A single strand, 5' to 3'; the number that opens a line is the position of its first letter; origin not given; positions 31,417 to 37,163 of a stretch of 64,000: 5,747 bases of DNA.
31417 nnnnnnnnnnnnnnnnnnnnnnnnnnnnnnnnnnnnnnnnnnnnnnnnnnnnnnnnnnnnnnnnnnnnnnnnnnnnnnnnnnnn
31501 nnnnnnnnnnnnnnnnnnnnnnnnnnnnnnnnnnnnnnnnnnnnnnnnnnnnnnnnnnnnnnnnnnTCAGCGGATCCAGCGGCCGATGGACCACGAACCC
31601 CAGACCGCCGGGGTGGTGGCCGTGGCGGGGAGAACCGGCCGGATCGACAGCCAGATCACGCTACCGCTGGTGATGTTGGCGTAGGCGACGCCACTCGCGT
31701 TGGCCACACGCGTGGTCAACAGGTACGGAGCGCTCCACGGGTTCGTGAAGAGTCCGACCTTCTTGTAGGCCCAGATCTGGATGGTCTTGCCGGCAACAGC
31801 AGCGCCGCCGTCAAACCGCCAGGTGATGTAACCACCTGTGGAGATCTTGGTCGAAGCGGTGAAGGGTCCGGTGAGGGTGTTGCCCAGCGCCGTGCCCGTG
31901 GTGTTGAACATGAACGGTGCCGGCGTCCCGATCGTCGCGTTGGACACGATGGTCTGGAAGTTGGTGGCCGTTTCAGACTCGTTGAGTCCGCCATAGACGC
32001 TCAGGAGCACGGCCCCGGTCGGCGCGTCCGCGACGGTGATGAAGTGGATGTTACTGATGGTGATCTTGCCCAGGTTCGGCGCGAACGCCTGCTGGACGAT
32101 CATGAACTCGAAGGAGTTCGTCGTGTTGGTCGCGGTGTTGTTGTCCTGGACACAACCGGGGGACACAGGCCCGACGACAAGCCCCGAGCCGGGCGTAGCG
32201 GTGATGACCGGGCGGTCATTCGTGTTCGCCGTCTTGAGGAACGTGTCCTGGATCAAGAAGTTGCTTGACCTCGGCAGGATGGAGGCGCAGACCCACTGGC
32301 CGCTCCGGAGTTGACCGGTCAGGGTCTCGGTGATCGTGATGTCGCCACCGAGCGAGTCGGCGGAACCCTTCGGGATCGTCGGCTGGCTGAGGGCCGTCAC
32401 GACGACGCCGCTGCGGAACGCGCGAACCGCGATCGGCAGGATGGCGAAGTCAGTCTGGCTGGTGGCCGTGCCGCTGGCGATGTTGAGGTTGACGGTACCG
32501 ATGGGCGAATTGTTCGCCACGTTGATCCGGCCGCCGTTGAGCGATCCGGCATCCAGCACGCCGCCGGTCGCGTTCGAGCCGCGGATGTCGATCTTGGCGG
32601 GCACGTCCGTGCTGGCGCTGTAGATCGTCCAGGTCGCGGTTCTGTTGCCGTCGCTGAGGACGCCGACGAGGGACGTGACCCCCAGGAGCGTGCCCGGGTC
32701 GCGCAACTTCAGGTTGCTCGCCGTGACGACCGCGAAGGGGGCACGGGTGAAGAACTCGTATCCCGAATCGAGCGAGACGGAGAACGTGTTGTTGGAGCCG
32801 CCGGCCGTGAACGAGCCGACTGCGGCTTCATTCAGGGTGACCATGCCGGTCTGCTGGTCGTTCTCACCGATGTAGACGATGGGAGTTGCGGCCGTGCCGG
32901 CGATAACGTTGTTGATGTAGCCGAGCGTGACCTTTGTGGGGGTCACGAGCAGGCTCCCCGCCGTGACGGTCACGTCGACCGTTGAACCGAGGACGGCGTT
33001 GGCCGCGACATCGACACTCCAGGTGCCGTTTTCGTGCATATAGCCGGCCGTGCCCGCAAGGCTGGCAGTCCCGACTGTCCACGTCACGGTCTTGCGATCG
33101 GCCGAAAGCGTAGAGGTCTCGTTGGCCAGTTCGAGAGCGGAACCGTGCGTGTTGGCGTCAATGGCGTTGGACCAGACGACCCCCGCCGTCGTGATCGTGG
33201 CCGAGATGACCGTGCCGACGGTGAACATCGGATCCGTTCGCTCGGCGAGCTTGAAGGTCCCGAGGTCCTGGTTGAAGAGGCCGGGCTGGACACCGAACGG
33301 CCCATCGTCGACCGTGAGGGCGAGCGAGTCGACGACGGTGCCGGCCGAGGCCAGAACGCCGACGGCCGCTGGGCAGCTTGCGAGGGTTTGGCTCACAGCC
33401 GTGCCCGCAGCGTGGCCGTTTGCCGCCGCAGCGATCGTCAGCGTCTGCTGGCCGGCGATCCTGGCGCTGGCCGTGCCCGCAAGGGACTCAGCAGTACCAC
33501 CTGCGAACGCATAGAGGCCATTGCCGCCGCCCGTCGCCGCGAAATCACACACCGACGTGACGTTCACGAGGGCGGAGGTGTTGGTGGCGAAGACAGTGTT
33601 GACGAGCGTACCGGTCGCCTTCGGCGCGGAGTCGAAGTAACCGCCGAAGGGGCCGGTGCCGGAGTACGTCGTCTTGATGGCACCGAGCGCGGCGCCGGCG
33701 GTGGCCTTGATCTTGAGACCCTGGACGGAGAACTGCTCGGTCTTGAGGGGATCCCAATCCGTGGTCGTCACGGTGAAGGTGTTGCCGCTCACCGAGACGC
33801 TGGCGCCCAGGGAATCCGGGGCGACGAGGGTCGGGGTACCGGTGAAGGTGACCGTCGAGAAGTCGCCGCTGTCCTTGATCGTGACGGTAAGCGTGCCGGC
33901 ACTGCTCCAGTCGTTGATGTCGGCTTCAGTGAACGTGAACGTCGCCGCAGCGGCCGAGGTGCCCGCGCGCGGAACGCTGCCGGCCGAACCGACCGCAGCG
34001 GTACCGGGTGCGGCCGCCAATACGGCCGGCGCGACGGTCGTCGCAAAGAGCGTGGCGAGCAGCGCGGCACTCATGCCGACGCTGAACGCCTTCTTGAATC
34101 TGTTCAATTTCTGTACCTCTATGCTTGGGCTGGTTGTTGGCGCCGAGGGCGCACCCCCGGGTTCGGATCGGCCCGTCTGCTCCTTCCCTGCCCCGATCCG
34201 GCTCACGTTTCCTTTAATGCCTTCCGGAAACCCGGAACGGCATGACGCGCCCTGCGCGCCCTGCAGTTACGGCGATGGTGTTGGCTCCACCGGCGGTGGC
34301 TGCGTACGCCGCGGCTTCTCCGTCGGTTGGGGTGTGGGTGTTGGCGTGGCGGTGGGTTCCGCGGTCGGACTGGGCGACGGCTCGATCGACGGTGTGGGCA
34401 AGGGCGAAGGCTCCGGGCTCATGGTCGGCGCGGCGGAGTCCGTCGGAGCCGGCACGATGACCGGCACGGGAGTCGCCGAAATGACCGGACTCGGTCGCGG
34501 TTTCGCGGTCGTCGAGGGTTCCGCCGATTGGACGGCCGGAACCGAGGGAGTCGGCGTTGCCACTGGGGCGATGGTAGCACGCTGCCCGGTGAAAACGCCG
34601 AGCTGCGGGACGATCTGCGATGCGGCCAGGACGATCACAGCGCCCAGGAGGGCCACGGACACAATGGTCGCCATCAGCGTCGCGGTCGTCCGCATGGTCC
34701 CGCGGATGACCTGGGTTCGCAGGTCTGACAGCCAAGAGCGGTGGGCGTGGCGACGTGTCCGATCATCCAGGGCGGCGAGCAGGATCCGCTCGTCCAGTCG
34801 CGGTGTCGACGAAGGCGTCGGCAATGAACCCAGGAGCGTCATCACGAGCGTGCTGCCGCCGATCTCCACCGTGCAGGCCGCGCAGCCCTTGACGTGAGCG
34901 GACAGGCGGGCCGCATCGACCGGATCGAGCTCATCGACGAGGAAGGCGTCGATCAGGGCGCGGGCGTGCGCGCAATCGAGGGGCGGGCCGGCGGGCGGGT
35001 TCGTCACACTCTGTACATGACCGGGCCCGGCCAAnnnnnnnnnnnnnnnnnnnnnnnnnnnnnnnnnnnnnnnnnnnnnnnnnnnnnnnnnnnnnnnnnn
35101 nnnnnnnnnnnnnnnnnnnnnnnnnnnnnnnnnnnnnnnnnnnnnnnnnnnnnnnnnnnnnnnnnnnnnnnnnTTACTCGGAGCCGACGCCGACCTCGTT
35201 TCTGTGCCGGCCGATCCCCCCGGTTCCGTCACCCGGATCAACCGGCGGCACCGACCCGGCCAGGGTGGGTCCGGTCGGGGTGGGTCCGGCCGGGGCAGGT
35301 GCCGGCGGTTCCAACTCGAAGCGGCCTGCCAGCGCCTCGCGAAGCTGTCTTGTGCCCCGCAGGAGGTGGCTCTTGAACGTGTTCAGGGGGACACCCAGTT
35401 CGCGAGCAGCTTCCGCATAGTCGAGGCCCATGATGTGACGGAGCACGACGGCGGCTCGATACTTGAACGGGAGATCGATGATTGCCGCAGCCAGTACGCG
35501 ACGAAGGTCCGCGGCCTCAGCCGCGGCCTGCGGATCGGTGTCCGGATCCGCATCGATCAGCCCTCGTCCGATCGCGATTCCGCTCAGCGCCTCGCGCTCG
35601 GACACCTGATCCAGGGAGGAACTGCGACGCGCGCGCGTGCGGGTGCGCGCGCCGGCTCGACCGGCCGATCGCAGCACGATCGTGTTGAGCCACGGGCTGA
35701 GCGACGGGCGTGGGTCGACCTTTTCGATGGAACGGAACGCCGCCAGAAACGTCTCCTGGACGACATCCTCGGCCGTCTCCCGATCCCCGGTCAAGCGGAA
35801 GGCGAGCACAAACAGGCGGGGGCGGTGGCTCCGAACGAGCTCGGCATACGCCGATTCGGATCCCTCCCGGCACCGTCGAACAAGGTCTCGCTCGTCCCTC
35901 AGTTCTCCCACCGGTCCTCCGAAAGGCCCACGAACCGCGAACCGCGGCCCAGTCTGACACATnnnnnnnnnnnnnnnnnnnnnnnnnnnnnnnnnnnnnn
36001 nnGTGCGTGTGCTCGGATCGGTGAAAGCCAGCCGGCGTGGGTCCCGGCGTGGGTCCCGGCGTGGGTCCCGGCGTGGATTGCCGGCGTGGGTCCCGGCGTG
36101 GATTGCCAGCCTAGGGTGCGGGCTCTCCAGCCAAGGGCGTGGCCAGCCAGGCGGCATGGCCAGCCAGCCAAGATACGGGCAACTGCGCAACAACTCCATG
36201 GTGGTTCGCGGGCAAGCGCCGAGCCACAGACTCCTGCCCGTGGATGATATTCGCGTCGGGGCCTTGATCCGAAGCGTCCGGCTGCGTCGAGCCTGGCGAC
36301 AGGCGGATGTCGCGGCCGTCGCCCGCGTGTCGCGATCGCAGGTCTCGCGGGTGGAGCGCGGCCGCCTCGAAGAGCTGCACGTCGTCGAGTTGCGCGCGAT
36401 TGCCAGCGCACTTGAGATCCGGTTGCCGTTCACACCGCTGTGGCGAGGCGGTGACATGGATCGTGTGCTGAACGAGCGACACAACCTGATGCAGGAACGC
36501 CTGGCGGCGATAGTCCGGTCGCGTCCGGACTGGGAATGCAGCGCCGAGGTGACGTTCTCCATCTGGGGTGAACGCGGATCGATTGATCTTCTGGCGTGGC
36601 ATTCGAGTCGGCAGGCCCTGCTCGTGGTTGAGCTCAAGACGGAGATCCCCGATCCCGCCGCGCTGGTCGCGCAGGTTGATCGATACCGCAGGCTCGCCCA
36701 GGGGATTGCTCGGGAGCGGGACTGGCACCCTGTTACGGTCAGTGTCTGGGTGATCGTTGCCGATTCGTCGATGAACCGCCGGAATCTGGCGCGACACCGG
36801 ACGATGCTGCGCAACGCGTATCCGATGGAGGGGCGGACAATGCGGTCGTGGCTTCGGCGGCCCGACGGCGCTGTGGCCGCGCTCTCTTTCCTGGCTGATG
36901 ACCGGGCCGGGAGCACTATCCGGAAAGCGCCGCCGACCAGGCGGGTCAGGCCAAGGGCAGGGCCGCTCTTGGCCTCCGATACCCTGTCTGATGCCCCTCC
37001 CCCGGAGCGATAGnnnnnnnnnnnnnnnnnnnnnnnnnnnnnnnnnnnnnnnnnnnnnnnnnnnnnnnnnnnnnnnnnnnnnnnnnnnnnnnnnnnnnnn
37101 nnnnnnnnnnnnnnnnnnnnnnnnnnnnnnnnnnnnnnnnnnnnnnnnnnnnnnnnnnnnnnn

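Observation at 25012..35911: ECF sigma / anti-sigma pair heading a co-directional block of four secreted proteins that share a C-terminal domain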

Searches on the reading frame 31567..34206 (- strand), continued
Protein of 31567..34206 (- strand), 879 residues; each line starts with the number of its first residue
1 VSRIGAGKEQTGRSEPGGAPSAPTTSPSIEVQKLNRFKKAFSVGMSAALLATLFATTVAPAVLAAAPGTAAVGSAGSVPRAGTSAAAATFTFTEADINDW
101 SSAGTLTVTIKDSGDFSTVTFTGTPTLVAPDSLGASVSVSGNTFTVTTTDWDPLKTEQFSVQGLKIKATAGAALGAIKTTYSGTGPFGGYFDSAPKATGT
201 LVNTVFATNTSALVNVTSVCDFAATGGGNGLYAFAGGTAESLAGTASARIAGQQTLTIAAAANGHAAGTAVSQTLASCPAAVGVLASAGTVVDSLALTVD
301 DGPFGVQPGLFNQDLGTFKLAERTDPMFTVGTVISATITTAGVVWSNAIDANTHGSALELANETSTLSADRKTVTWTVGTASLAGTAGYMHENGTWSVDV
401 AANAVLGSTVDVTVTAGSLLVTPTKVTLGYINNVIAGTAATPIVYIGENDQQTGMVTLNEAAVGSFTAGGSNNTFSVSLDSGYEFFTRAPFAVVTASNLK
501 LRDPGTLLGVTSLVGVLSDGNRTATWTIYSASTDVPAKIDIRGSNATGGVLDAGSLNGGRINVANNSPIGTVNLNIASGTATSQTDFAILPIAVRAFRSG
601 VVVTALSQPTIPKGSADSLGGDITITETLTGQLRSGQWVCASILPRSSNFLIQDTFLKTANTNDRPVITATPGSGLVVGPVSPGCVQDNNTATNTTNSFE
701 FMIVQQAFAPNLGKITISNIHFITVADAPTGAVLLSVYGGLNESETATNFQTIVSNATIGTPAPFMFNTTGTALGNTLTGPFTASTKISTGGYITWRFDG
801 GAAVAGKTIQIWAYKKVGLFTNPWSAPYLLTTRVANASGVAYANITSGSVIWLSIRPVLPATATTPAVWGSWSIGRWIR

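Call 70: find_encoding_contigs(protein=P0121, flank=7000, max_places=2)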
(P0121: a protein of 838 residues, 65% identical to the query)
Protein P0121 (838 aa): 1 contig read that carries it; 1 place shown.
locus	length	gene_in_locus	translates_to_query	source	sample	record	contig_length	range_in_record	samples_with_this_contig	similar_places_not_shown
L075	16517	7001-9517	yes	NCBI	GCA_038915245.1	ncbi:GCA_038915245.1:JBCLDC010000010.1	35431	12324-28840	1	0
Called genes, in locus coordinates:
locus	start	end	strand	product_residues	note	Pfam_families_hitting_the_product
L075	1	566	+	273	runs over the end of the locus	PF04542:Sigma70_r2, PF08281:Sigma70_r4_2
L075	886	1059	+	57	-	-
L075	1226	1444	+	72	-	PF04255:DUF433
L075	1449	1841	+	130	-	PF18480:DUF5615 (weak)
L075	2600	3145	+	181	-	PF13338:AbiEi_4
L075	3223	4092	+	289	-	PF08843:AbiEii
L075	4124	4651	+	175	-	-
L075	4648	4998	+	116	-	PF18480:DUF5615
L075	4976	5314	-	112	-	-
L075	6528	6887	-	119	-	-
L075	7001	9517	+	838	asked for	-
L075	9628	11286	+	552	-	PF13205:Big_5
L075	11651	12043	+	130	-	PF13443:HTH_26 (weak)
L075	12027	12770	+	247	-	-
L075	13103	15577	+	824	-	-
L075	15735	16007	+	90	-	-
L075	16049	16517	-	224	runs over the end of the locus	PF08808:RES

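Call 71: find_encoding_contigs(protein=P0143, flank=7000, max_places=2)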
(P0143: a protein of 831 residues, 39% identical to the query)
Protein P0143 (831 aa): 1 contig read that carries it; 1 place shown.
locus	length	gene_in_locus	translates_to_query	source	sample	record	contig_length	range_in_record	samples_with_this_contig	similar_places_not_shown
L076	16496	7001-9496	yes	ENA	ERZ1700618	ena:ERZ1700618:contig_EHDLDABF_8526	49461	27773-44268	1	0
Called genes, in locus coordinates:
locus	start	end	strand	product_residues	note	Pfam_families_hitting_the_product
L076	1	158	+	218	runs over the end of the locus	PF12850:Metallophos_2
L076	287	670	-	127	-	-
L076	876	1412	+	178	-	PF02801:Ketoacyl-synt_C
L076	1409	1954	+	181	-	PF00364:Biotin_lipoyl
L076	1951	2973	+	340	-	PF00108:Thiolase_N (weak), PF08545:ACP_syn_III, PF08541:ACP_syn_III_C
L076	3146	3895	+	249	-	PF00106:adh_short, PF08659:KR, PF13561:adh_short_C2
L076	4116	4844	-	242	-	PF13560:HTH_31, PF01381:HTH_3 (weak)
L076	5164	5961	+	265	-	PF04542:Sigma70_r2, PF08281:Sigma70_r4_2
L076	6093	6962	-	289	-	-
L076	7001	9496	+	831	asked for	-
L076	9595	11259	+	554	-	PF13205:Big_5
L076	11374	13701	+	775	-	-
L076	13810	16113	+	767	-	-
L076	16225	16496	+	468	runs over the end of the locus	PF00753:Lactamase_B (weak), PF00581:Rhodanese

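Call 72: find_encoding_contigs(protein=P0142, flank=7000, max_places=2)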
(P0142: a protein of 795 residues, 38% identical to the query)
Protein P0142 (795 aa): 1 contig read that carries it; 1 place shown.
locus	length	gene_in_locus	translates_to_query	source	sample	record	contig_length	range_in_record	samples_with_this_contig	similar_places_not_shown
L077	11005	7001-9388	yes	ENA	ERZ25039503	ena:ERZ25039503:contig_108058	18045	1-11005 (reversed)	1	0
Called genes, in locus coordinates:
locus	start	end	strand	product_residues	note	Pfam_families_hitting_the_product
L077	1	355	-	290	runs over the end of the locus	PF14716:HHH_8, PF00633:HHH (faint), PF14520:HHH_5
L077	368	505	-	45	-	PF00990:GGDEF (weak)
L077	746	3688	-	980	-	PF01590:GAF, PF13185:GAF_2, PF13492:GAF_3, PF13185:GAF_2 (weak), PF00990:GGDEF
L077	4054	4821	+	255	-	PF04542:Sigma70_r2, PF08281:Sigma70_r4_2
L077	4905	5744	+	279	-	-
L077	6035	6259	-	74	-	-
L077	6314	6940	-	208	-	-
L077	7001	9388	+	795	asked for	-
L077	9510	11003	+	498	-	?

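Call 84: search_solved_structures(query=A3, max_evalue=1)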
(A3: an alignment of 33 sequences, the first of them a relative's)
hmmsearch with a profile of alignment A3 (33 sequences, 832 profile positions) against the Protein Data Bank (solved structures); distinct sequences matched with E-value up to 1: 1.
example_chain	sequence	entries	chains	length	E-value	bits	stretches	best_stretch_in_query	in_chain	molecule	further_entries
6df0_H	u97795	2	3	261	0.1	13.7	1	14-66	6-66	4G10-4D5 Antibody heavy chain | Anti-phosphotyrosine antibody c310-4D5 light chain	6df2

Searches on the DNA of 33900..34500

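Call 53: search_rna_families(source=window, start=33900, end=34500, threshold=evalue, max_evalue=1)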
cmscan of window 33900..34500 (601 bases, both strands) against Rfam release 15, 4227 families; matches with E-value up to 1: 0.
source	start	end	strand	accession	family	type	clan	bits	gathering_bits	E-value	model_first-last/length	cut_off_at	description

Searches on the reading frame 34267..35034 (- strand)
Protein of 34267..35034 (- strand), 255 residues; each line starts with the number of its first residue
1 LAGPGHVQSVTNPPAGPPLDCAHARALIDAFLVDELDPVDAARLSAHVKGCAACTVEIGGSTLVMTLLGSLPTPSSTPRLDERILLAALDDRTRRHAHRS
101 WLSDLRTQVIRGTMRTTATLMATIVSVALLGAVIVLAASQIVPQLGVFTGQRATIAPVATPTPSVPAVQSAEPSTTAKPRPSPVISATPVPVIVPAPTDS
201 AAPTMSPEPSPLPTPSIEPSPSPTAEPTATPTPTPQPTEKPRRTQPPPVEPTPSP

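Call 3: search_protein_families(library=pfam, proteins=[window:34267-35034:-], max_evalue=0.1)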
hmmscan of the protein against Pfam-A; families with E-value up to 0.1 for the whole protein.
window:34267-35034:- (255 aa): 1 family
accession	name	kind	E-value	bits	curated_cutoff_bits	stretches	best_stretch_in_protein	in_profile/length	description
PF13490.11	zf-HC2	-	1.1e-07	32.2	22.2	1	21-54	1-34/35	Putative zinc-finger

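Call 4: search_protein_families(library=ncbifam, proteins=[window:34267-35034:-], max_evalue=0.1)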
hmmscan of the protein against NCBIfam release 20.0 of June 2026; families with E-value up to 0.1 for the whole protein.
window:34267-35034:- (255 aa): 2 families
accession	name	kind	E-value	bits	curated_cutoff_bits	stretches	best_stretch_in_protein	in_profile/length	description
NF052375.1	antisigma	equivalog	9.6e-09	35.6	100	1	28-159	2-132/217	anti-sigma factor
TIGR03988.1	antisig_RsrA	equivalog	8.4e-05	22.6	62.5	1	20-78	1-59/77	mycothiol system anti-sigma-R factor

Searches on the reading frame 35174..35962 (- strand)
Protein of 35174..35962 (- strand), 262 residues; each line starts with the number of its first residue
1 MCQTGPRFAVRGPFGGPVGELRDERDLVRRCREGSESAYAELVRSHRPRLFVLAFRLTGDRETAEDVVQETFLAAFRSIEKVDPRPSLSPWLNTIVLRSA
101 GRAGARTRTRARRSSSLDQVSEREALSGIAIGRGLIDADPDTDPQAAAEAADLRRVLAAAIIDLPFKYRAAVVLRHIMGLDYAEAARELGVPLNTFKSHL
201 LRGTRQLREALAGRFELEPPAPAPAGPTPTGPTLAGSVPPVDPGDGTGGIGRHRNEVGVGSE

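Call 3: search_protein_families(library=pfam, proteins=[window:35174-35962:-], max_evalue=0.1)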
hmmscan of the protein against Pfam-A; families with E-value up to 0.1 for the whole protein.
window:35174-35962:- (262 aa): 4 families
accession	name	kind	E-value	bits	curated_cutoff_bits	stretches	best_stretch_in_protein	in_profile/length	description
PF04542.20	Sigma70_r2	-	2.6e-15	56.4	24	1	42-100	1-61/71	Sigma-70 region 2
PF08281.18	Sigma70_r4_2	-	3.7e-12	46.1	25.7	1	156-207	3-54/54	Sigma-70, region 4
PF04545.22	Sigma70_r4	-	6e-05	22.9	24.1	1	163-209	4-50/50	Sigma-70, region 4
PF13384.12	HTH_23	-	0.048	13.9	24.6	0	169-197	7-35/50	Homeodomain-like domain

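Call 4: search_protein_families(library=ncbifam, proteins=[window:35174-35962:-], max_evalue=0.1)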
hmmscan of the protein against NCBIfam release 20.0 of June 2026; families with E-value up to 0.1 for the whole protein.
window:35174-35962:- (262 aa): 87 families (the best 25 are shown)
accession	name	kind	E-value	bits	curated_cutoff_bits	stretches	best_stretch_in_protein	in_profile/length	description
NF008888.0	PRK11922.1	equivalog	3.5e-31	108.6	204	1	22-214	15-199/231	RNA polymerase sigma factor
NF007225.0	PRK09643.1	equivalog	2.3e-28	99.3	190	1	22-212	12-183/204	RNA polymerase sigma factor SigM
TIGR02983.1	SigE-fam_strep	subfamily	1.7e-27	96.3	141.55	1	34-213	3-160/162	SigE family RNA polymerase sigma factor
NF009166.1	PRK12513.1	equivalog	4.3e-27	95.1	206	1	23-213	8-188/193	RNA polymerase sigma factor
NF007229.0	PRK09647.1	equivalog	8.1e-27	94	265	1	37-214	44-205/220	RNA polymerase sigma factor SigE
NF007223.0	PRK09641.1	equivalog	1.9e-26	93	209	1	26-211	7-184/187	RNA polymerase sigma factor SigW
NF004113.0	PRK05602.1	equivalog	7.8e-26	91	208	1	24-214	32-204/211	RNA polymerase sigma factor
TIGR02937.1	sigma70-ECF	superfamily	4.4e-24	85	42.9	1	38-211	2-165/165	sigma-70 family RNA polymerase sigma factor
TIGR02948.1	SigW_bacill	equivalog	3.1e-22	79.5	243.1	1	26-211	7-184/187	RNA polymerase sigma factor SigW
NF006089.0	PRK08241.1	subfamily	2e-21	76.4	240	1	29-209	14-202/343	RNA polymerase subunit sigma-70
NF007216.0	PRK09638.1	equivalog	2.4e-21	76.3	194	2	22-101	3-82/180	RNA polymerase sigma factor SigY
TIGR02985.1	Sig70_bacteroi1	subfamily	1e-20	74.6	126.4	1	38-211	2-162/162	RNA polymerase sigma-70 factor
NF009185.0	PRK12533.1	equivalog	5.6e-20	71.9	248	1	38-214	30-196/231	RNA polymerase sigma factor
NF009170.0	PRK12517.1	subfamily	5.8e-20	71.5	197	1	36-212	22-177/188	RNA polymerase sigma factor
NF007227.0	PRK09645.1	subfamily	1.1e-19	71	202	1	34-213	10-172/177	sigma-70 family RNA polymerase sigma factor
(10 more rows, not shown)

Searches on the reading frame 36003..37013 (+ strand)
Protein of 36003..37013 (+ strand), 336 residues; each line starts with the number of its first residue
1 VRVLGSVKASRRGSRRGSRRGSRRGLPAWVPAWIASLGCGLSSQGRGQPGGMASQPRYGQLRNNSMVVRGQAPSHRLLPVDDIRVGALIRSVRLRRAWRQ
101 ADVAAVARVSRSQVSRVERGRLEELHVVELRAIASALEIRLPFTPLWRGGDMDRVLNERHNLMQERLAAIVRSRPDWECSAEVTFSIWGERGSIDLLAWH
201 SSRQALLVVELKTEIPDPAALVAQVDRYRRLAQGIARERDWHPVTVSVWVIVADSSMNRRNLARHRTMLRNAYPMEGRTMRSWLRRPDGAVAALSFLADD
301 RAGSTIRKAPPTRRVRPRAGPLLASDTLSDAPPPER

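Call 87: search_protein_families(library=pfam, proteins=[window:36003-37013:+], max_evalue=0.001)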
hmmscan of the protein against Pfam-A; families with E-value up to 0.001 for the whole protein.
window:36003-37013:+ (336 aa): 3 families
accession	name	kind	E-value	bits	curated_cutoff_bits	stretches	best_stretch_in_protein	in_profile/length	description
PF01381.28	HTH_3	-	7.2e-07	29.6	23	1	89-141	1-52/55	Helix-turn-helix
PF13560.12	HTH_31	-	9.6e-07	29.5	27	1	85-137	2-54/64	Helix-turn-helix domain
PF13744.12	HTH_37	-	3.4e-05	24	27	1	87-140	21-74/80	Helix-turn-helix domain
